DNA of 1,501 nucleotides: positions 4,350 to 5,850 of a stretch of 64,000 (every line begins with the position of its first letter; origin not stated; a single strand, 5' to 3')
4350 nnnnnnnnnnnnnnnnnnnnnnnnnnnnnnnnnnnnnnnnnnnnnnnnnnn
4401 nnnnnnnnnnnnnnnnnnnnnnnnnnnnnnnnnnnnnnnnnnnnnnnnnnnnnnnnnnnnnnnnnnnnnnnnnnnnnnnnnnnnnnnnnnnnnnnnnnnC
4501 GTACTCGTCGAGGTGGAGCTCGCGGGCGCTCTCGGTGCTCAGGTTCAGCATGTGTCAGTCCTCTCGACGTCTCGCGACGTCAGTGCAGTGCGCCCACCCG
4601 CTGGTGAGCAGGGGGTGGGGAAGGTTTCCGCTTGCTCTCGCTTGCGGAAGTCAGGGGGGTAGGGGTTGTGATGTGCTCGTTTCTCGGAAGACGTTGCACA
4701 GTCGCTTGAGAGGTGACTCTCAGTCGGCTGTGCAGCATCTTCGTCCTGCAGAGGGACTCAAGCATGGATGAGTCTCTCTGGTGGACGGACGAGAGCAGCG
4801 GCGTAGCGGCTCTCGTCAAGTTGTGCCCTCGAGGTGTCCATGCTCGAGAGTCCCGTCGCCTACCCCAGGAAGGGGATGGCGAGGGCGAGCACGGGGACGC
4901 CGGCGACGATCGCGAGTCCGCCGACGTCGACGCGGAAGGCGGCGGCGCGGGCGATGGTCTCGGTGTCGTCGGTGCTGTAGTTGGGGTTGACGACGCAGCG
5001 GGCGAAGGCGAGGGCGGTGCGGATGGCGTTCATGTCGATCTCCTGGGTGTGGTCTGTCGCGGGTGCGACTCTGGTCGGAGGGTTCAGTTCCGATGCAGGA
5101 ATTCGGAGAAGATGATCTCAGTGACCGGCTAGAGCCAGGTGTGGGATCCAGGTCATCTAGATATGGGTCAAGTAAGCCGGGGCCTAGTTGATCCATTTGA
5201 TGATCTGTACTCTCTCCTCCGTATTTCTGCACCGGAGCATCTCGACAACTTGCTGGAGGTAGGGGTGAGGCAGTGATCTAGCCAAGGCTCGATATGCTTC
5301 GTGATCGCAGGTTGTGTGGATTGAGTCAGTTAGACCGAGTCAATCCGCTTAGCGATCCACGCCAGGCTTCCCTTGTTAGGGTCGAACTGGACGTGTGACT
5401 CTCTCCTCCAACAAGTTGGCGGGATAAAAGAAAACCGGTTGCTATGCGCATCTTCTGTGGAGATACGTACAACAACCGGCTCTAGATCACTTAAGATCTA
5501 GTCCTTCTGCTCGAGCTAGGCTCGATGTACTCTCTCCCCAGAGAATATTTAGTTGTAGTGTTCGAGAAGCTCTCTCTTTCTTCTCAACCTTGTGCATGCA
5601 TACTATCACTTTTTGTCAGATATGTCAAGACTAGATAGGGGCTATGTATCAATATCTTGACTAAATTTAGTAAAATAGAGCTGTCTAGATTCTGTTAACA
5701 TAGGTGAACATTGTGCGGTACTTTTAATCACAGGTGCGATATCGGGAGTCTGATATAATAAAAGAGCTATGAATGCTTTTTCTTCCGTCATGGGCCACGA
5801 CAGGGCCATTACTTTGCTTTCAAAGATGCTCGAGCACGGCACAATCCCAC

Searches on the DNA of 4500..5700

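Call 112: search_rna_families(source=window, start=4500, end=5700, threshold=evalue, max_evalue=1)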
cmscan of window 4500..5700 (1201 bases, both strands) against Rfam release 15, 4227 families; matches with E-value up to 1: 0.
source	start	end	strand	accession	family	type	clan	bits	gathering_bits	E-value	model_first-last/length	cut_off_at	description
